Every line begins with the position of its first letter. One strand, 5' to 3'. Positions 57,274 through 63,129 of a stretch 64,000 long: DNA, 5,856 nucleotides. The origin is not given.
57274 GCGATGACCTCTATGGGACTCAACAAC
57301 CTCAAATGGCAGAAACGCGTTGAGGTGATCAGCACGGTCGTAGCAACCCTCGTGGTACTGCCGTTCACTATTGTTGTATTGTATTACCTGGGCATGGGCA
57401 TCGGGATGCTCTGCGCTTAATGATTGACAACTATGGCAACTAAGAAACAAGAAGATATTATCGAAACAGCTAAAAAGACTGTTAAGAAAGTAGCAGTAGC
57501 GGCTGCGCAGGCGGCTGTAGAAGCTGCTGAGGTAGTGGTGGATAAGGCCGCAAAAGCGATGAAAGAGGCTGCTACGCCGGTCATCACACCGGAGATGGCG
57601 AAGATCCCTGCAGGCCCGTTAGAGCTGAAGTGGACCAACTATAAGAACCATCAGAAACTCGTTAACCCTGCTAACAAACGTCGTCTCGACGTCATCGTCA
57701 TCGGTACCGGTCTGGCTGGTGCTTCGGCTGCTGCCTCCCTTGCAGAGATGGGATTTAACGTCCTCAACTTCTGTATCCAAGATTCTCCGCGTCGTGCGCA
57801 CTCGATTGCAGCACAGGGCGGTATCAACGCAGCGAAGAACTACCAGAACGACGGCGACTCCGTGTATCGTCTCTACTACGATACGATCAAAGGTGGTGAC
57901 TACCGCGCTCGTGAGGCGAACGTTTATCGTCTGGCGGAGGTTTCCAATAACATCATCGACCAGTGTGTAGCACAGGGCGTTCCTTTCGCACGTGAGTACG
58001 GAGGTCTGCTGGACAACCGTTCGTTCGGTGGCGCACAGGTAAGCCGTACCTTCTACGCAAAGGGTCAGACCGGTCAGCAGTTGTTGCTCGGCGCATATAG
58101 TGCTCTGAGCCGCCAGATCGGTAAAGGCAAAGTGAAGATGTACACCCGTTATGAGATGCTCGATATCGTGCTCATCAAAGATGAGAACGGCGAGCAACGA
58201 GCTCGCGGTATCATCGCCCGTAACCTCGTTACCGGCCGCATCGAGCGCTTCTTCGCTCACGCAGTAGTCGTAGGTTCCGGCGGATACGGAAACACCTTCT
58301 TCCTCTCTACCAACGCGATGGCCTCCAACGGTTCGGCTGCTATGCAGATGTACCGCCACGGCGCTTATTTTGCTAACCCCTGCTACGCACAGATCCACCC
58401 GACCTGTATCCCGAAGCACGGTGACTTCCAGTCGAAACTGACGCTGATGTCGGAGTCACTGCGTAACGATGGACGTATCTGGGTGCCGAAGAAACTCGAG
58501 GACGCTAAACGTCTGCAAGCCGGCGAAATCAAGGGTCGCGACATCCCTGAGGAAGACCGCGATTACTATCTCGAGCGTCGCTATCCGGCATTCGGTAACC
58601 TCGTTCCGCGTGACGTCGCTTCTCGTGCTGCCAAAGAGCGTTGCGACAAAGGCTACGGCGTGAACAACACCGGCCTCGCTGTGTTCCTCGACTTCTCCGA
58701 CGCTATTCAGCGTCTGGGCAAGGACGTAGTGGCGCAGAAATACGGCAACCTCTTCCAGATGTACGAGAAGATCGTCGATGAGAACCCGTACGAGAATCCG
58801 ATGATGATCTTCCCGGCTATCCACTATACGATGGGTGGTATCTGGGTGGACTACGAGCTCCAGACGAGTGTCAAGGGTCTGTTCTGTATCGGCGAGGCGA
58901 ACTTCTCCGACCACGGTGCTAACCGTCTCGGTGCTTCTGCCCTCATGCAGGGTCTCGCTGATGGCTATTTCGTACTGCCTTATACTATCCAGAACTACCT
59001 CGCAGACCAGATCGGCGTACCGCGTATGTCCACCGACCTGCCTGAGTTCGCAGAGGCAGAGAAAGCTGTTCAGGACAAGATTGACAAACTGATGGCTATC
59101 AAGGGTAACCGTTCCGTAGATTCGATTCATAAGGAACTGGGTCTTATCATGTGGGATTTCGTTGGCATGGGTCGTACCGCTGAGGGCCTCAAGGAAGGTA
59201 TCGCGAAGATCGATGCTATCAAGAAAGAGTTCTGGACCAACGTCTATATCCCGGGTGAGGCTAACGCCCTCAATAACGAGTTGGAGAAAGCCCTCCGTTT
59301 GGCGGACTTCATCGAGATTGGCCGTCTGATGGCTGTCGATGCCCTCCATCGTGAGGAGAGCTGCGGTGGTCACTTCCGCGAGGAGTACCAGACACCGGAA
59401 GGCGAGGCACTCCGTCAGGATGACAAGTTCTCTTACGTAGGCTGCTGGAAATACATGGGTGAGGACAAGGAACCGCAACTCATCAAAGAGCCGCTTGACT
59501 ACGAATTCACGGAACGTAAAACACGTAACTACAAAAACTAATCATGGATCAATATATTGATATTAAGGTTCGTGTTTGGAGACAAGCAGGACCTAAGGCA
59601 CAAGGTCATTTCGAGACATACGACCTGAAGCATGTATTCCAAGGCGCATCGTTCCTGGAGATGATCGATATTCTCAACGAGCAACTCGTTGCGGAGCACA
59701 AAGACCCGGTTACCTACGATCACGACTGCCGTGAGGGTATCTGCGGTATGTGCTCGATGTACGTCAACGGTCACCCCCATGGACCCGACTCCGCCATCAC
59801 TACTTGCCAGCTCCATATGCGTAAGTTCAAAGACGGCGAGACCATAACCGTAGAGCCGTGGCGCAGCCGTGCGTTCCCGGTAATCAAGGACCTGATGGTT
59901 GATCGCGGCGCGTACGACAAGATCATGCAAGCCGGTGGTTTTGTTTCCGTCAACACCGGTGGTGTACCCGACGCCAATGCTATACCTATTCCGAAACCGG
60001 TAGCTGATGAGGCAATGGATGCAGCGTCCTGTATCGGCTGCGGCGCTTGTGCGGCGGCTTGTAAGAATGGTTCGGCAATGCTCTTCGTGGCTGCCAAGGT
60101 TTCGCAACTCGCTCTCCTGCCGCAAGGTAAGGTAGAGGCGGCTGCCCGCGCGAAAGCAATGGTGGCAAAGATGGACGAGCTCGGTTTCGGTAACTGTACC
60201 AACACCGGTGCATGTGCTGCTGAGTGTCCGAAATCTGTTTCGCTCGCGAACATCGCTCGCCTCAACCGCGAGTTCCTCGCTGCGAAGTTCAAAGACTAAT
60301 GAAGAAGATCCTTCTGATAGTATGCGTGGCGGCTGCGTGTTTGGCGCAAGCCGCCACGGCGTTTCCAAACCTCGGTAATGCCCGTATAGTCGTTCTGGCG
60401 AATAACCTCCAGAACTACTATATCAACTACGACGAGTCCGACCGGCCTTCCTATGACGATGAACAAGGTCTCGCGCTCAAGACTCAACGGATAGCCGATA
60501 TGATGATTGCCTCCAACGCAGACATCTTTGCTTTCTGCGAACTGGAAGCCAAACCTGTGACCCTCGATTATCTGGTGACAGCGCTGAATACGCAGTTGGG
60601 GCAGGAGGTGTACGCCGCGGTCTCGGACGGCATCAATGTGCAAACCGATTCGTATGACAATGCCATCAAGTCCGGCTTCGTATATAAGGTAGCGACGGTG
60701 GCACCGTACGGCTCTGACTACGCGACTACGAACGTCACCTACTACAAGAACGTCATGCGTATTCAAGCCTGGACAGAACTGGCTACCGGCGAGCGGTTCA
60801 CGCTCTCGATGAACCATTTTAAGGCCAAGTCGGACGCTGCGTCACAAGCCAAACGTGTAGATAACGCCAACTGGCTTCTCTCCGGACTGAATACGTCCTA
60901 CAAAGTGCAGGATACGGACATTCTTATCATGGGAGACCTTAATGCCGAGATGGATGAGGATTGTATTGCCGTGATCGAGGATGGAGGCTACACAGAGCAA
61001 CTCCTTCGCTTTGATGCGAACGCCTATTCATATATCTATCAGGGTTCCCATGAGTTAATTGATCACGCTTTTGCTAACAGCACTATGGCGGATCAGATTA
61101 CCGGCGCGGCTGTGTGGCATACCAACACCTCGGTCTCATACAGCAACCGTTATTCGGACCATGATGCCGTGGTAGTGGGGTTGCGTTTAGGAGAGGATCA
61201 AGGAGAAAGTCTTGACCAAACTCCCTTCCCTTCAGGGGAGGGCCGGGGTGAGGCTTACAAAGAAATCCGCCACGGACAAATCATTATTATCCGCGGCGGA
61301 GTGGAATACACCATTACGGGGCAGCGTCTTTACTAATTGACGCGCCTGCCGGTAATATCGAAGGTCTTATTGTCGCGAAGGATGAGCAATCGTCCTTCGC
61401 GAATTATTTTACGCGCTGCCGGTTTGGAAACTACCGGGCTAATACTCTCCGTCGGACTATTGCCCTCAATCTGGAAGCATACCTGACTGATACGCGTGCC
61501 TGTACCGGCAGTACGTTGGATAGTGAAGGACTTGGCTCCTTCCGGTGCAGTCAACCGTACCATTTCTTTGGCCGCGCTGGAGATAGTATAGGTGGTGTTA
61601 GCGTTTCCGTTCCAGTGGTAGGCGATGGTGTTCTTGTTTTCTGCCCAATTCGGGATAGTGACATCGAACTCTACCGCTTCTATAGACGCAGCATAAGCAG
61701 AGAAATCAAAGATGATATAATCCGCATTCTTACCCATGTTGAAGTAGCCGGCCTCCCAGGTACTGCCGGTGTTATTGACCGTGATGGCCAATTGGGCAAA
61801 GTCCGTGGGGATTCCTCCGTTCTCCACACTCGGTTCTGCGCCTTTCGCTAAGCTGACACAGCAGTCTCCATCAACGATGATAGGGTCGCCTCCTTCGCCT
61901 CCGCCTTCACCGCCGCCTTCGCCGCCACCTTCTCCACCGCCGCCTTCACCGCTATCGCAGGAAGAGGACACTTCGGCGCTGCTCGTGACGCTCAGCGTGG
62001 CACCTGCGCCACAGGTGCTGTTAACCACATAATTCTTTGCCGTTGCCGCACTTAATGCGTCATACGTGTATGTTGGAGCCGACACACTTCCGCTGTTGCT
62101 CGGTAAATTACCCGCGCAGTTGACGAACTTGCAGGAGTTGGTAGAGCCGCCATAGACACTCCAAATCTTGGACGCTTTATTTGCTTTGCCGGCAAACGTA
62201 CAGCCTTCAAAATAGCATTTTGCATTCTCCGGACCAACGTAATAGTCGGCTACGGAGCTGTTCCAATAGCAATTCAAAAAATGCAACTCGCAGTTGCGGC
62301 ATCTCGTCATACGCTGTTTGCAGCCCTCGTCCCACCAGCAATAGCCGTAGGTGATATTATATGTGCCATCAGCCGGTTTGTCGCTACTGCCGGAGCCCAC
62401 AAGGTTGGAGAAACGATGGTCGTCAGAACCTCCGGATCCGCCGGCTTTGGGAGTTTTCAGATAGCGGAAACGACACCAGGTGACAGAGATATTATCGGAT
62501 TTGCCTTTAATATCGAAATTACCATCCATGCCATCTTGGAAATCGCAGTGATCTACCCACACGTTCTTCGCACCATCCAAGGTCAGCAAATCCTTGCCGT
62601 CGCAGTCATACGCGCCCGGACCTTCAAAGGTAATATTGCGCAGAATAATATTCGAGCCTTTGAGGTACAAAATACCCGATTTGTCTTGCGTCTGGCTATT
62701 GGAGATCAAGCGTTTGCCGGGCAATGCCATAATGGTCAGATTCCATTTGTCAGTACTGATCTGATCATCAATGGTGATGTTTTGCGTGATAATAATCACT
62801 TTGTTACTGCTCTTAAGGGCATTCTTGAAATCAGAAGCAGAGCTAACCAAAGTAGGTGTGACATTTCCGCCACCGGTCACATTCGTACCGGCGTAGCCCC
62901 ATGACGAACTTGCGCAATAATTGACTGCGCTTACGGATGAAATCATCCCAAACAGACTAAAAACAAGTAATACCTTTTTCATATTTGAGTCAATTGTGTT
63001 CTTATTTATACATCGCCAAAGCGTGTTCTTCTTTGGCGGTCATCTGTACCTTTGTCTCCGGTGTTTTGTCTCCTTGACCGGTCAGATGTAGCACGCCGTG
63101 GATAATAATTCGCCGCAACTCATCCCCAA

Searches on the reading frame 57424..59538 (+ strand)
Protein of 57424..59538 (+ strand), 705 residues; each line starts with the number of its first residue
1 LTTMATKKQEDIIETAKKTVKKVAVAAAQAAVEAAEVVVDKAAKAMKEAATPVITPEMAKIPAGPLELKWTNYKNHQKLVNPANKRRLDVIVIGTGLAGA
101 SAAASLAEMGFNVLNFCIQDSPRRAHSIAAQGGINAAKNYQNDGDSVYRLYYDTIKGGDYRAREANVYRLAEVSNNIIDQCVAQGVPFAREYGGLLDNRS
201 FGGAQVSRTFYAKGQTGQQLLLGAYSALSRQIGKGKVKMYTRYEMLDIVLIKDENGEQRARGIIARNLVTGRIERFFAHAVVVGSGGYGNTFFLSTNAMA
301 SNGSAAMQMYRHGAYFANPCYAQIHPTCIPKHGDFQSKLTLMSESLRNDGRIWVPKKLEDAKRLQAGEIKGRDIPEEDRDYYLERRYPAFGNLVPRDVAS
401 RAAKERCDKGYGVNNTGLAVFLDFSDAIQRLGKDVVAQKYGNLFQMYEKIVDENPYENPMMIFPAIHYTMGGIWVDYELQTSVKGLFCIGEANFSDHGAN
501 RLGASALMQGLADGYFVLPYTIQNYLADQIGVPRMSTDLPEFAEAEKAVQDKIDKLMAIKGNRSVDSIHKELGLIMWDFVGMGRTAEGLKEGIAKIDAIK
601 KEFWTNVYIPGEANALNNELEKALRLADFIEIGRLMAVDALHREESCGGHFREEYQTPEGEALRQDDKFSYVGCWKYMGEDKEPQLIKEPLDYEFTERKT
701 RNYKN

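Call 76: search_protein_families(library=pfam, proteins=[window:57424-59538:+], max_evalue=0.01)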
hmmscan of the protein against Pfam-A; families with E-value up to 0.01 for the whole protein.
window:57424-59538:+ (705 aa): 7 families
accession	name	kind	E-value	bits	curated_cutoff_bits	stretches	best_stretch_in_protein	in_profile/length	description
PF00890.30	FAD_binding_2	-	1.8e-56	192.5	20.4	1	89-507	1-414/414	FAD binding domain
PF02910.25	Succ_DH_flav_C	-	7.8e-36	123.3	20.8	1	569-703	1-130/130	Fumarate reductase flavoprotein C-term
PF01266.30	DAO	-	4.8e-06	26.8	27.9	1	89-183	1-76/353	FAD dependent oxidoreductase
PF07992.20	Pyr_redox_2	-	0.00012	22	26.1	0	89-114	2-27/291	Pyridine nucleotide-disulphide oxidoreductase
PF01134.28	GIDA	-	0.00037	20.1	22.1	1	89-116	1-28/391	Glucose inhibited division protein A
PF13450.12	NAD_binding_8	-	0.0041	17.8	21.9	0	92-115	1-24/68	NAD(P)-binding Rossmann-like domain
PF03486.20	HI0933_like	-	0.0042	17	50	0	89-141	2-54/244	HI0933-like protein Rossmann domain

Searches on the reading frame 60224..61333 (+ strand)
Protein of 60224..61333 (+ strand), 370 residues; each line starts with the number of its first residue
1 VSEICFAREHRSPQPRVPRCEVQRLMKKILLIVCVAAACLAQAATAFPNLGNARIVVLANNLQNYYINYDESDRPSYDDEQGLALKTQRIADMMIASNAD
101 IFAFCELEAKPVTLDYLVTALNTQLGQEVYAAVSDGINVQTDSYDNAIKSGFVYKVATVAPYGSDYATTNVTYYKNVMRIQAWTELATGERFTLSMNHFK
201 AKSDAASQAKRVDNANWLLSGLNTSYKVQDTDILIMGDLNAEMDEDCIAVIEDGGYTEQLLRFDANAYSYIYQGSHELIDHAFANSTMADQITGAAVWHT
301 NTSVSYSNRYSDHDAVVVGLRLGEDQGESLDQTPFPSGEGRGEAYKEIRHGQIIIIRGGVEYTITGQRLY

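Call 76: search_protein_families(library=pfam, proteins=[window:60224-61333:+], max_evalue=0.01)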
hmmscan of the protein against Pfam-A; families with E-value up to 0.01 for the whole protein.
window:60224-61333:+ (370 aa): 1 family
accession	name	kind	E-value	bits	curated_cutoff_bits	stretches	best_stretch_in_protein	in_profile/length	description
PF03372.29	Exo_endo_phos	-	2.3e-06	27.9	24.5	1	81-313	13-225/225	Endonuclease/Exonuclease/phosphatase family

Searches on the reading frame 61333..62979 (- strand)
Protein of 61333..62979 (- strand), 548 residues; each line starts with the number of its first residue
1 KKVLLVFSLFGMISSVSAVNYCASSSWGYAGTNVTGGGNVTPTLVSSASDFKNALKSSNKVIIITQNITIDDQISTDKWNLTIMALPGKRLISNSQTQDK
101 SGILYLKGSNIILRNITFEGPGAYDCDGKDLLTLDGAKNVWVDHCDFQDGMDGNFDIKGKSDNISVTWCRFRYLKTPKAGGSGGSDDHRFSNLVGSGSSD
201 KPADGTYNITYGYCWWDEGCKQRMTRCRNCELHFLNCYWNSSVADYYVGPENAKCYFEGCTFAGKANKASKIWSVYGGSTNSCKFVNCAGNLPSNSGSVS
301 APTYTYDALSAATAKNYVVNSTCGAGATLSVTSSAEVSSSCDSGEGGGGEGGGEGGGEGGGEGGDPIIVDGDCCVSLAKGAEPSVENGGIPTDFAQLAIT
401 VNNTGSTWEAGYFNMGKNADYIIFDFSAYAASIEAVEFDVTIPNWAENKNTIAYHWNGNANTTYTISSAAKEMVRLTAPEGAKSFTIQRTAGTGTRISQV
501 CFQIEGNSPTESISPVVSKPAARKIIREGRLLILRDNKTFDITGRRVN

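Call 76: search_protein_families(library=pfam, proteins=[window:61333-62979:-], max_evalue=0.01)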
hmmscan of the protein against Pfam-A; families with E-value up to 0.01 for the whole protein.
window:61333-62979:- (548 aa): 1 family
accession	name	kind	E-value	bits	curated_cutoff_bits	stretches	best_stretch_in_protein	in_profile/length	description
PF00544.25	Pectate_lyase_4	-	3.1e-10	40.5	24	1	63-248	15-198/211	Pectate lyase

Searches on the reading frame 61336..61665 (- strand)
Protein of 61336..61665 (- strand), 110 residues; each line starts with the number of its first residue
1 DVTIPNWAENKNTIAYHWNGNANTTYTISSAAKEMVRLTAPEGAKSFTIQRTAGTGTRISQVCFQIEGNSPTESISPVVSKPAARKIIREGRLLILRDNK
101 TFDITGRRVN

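Call 84: search_protein_families(library=ncbifam, proteins=[window:61336-61665:-], max_evalue=10)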
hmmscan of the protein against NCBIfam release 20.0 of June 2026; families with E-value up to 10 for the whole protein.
window:61336-61665:- (110 aa): 1 family
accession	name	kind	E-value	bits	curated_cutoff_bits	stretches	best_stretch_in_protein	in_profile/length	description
NF038111.1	rhom_dep_M36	equivalog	0.061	10.7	1700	1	9-74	1213-1283/1315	rhombosortase-dependent M36 family metallopeptidase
